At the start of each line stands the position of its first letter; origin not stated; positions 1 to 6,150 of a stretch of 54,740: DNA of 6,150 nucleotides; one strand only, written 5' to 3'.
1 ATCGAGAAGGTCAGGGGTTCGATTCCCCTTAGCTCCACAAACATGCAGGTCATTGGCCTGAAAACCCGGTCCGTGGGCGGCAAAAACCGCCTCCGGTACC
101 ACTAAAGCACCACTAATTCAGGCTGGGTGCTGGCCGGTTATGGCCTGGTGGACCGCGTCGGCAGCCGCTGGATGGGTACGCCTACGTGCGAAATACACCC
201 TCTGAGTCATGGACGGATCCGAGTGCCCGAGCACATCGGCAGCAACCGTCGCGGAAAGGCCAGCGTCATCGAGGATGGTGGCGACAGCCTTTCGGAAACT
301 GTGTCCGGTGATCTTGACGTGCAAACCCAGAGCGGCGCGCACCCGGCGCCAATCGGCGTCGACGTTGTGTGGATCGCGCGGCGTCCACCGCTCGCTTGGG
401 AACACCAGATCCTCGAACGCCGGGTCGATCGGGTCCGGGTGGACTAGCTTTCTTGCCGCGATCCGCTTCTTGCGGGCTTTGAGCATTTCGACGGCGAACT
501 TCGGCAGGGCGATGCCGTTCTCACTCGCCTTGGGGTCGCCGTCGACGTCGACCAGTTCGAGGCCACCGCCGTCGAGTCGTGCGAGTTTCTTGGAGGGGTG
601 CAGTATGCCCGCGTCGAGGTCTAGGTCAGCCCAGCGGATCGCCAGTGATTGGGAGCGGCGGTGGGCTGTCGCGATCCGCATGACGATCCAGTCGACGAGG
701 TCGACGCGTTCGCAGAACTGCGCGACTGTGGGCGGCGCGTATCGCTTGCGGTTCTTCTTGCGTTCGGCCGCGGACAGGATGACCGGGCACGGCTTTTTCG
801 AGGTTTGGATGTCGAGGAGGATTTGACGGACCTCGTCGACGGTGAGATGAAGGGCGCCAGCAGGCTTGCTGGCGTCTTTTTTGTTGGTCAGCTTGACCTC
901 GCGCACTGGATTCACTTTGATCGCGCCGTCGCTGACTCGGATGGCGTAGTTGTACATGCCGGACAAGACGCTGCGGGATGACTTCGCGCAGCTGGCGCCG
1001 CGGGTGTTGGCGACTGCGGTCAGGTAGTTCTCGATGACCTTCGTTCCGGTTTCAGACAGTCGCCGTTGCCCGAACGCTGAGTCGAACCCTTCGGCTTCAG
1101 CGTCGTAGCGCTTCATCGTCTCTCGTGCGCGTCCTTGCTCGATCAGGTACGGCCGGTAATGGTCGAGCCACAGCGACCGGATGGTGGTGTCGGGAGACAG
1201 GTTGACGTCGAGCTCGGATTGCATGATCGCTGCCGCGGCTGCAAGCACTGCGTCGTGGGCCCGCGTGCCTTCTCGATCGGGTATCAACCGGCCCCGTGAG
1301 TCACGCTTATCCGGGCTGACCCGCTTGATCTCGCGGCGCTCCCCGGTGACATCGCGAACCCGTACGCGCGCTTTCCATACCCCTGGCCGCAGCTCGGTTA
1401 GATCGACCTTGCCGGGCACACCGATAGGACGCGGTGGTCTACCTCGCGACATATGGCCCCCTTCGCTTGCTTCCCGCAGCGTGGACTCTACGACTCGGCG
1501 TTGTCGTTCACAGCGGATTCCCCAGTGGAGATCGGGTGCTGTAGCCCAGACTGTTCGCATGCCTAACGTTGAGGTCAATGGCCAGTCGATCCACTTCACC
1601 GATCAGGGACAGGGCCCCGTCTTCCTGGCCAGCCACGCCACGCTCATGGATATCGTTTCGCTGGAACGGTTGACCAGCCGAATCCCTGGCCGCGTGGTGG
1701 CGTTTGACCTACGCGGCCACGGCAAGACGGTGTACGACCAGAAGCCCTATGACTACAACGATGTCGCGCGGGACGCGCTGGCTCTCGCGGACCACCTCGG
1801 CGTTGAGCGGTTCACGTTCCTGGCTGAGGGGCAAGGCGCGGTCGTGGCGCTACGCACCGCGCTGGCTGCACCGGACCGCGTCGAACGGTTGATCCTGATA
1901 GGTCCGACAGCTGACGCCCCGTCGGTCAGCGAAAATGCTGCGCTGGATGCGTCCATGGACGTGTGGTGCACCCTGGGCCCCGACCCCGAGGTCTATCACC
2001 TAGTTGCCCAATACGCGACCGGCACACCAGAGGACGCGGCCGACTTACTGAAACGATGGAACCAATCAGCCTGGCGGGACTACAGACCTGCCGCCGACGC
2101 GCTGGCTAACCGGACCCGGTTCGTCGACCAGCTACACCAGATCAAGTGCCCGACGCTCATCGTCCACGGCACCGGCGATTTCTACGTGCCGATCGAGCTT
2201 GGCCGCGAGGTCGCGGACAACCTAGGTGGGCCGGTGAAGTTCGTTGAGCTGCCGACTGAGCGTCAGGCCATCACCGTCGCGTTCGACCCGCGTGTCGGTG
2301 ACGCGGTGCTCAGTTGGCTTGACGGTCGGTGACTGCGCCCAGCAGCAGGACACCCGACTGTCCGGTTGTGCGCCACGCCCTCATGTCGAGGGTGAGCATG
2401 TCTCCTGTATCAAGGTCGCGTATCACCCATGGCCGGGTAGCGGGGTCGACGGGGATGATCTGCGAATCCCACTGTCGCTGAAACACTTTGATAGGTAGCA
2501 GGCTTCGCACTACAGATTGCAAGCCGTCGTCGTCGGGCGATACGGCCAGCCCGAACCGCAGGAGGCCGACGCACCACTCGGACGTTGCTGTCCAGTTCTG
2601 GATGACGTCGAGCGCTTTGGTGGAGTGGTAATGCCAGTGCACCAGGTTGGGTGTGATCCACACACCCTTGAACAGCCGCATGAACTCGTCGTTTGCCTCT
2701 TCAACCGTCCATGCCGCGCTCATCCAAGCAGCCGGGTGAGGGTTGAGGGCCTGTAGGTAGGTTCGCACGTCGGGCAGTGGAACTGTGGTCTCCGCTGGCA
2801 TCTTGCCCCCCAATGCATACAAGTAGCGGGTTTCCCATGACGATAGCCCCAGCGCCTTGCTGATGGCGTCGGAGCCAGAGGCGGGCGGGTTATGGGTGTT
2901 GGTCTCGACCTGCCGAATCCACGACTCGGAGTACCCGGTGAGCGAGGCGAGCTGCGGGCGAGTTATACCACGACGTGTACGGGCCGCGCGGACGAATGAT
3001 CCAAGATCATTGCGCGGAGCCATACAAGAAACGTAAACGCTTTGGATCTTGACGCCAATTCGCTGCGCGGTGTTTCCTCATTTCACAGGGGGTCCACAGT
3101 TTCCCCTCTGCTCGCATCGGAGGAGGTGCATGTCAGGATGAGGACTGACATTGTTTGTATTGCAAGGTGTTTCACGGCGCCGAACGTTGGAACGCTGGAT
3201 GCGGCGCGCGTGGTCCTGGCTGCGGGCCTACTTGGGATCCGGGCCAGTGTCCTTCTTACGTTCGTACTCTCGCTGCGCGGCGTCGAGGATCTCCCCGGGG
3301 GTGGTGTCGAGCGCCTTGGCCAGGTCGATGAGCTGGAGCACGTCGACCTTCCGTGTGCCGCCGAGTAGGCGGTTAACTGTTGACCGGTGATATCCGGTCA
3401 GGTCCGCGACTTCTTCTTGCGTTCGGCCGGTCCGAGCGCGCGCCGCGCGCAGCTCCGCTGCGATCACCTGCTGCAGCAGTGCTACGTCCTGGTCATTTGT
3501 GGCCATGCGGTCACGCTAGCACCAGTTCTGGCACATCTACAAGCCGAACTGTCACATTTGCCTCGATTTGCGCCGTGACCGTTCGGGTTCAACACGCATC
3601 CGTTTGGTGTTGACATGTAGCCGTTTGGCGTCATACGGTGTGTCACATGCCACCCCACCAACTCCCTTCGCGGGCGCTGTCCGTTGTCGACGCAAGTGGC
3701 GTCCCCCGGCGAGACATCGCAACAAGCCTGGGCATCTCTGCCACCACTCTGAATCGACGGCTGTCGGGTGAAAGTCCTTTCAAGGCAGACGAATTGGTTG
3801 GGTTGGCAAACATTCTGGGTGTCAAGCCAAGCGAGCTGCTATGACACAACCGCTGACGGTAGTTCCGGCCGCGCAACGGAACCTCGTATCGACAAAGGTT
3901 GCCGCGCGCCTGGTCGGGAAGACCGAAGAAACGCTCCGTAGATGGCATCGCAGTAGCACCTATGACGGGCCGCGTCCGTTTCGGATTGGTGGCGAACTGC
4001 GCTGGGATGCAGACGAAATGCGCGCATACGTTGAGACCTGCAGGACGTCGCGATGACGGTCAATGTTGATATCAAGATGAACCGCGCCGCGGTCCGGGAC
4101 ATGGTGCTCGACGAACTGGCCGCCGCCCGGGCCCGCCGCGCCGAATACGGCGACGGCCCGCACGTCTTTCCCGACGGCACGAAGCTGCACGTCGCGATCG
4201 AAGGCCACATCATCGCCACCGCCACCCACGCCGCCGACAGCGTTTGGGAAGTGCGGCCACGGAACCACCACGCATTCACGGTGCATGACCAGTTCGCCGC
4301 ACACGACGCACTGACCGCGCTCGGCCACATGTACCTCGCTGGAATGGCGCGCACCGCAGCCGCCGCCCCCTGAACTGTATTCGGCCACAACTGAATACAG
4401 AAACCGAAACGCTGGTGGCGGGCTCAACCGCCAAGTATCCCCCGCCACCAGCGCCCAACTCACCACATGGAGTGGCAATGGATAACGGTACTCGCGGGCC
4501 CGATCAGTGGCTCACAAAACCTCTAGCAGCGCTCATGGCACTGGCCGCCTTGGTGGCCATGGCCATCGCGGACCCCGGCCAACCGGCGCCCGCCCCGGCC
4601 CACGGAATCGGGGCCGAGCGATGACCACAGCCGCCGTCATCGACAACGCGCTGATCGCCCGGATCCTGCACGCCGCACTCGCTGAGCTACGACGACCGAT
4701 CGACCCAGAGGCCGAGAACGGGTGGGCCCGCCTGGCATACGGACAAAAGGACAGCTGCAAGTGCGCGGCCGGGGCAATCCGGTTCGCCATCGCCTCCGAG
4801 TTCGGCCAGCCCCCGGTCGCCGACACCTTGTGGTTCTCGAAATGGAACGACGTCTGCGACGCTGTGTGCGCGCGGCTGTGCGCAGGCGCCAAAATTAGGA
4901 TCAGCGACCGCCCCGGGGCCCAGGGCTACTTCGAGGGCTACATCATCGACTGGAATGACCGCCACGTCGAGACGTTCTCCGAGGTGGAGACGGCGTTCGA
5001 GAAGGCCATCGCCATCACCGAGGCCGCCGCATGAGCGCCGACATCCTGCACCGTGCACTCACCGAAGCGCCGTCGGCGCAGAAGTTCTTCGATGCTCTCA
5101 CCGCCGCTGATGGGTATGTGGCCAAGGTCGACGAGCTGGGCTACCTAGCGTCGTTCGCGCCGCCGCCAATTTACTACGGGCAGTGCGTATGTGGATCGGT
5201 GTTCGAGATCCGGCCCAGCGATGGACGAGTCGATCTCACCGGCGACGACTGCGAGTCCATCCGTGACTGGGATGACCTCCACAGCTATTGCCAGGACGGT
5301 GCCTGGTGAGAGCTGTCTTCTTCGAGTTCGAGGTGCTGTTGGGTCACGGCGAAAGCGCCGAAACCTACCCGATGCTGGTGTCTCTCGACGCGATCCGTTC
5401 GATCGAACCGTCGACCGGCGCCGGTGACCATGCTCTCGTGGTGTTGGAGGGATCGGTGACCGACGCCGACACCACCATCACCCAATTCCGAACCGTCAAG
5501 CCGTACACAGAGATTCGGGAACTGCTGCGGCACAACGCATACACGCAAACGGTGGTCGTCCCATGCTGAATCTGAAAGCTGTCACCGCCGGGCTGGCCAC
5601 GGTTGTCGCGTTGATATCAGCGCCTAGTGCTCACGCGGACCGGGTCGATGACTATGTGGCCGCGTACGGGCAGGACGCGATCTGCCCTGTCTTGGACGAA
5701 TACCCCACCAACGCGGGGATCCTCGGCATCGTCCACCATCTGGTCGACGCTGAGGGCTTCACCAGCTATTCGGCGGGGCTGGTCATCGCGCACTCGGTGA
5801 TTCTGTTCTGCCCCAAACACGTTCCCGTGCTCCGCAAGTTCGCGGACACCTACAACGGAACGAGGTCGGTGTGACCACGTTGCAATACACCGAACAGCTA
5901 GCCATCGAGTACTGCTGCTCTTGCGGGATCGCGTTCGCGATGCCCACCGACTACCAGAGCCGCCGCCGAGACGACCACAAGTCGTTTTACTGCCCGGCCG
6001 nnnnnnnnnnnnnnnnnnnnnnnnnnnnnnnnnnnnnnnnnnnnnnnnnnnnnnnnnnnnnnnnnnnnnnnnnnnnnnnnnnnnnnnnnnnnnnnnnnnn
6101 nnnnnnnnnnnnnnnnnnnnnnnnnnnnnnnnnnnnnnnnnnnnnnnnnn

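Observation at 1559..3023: Cargo pair between integrase and repressor: an alpha/beta hydrolase convergent with an XRE regulator carrying a ligand-binding-like domain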

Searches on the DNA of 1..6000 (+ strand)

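Call 4: search_dna_similar(query=window:1-6000:+, collection=phages, mode=near, max_rows=30)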
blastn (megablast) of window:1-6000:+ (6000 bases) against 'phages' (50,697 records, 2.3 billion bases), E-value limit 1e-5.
Records with a match: 19; places in all: 21; records where one place covers at least 80% of the query: 1.
Best place of each record, by identity: 95-99% 3; 90-95% 16.
By first word of the organism name: Gordonia 16; Mycobacterium 3.
By host as written in the record: Gordonia terrae 3612 14; Mycobacterium abscessus GD62 1; Mycobacterium abscessus GD40 1; Mycobacterium abscessus GD17 1; Gordonia terrae CAG3 1; Gordonia terrae NRRL B-16283 1.
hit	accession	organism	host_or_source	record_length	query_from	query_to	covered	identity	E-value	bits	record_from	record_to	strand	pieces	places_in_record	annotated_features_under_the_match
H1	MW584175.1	Mycobacterium phage prophi62-2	Mycobacterium abscessus GD62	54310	1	6000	100%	98.3%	0e+0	10517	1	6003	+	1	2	1: tyrosine integrase | 2: alpha/beta fold hydrolase | 3: helix-turn-helix DNA binding domain protein | 9: hypothetical protein | 7: hypothetical protein | and 8 other names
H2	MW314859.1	Mycobacterium phage phiGD17-1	Mycobacterium abscessus GD40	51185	3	64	1%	96.8%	5e-19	104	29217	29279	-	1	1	38: ESX complex protein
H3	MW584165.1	Mycobacterium phage prophiGD17-1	Mycobacterium abscessus GD17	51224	3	64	1%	96.8%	5e-19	104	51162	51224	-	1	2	88: WXG motif protein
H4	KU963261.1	Gordonia phage BetterKatz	Gordonia terrae 3612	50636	2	52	1%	92.3%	1e-9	73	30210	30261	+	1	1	none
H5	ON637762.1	Gordonia phage Francois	Gordonia terrae 3612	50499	2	52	1%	92.3%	1e-9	73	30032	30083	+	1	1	none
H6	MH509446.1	Gordonia phage DelRio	Gordonia terrae 3612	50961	2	52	1%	92.3%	1e-9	73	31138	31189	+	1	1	none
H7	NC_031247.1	Gordonia phage BetterKatz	Gordonia terrae 3612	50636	2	52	1%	92.3%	1e-9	73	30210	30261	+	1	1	none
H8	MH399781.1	Gordonia phage Nadeem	Gordonia terrae 3612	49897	2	52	1%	90.4%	6e-8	68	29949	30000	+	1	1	none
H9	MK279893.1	Gordonia phage WheatThin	Gordonia terrae 3612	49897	2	52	1%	90.4%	6e-8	68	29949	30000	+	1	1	none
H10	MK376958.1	Gordonia phage Brylie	Gordonia terrae 3612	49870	2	52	1%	90.4%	6e-8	68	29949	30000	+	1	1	none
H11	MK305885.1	Gordonia phage Mulch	Gordonia terrae 3612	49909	2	52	1%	90.4%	6e-8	68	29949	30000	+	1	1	none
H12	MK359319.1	Gordonia phage Parada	Gordonia terrae 3612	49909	2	52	1%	90.4%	6e-8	68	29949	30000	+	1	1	none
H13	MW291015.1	Gordonia phage NancyRae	Gordonia terrae 3612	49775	2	52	1%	90.4%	6e-8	68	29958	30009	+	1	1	none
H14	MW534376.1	Gordonia phage Ayotoya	Gordonia terrae 3612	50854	2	52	1%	90.4%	6e-8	68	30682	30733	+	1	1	none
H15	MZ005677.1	Gordonia phage Bock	Gordonia terrae 3612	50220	2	52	1%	90.4%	6e-8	68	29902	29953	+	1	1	none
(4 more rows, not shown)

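Call 5: get_annotated_region(hit=H1, flank=3000)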
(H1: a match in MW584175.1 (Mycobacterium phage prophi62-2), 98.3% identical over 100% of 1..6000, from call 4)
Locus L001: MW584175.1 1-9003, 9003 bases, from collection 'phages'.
description: Mycobacterium phage prophi62-2, complete genome.
organism: Mycobacterium phage prophi62-2 (NCBI taxid 2813218)
taxonomy: Viruses; Duplodnaviria; Heunggongvirae; Uroviricota; Caudoviricetes
host: Mycobacterium abscessus GD62; source: -; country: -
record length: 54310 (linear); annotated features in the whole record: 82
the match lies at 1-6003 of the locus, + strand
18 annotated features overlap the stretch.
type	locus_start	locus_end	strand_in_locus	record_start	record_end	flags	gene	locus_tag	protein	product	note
CDS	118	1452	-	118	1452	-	1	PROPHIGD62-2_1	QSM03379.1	tyrosine integrase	-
CDS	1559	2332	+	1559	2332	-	2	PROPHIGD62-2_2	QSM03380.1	alpha/beta fold hydrolase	-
CDS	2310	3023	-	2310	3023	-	3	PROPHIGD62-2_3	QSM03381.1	helix-turn-helix DNA binding domain protein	-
CDS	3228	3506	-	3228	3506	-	4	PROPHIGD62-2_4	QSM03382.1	immunity repressor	-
CDS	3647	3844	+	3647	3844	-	5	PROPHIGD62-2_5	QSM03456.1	helix-turn-helix DNA binding domain protein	-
CDS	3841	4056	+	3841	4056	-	6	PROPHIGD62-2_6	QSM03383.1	excise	-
CDS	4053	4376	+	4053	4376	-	7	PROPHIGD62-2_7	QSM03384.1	hypothetical protein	-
CDS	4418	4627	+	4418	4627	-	8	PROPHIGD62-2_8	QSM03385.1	hypothetical protein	-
CDS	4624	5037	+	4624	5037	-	9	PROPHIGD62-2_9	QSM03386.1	hypothetical protein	-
CDS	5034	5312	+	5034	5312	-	10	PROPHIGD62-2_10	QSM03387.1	hypothetical protein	-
CDS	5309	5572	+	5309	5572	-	11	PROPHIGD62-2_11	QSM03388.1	hypothetical protein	-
CDS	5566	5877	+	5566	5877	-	12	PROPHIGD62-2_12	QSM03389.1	hypothetical protein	-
CDS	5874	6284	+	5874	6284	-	13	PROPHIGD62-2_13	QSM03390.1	hypothetical protein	-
CDS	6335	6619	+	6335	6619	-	14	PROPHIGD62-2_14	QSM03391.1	hypothetical protein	-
CDS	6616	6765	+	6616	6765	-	15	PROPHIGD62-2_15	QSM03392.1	hypothetical protein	-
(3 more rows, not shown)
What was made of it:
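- Checked: These match the annotation of the 98.3%-identical prophage prophi62-2 (calls 4, 5).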
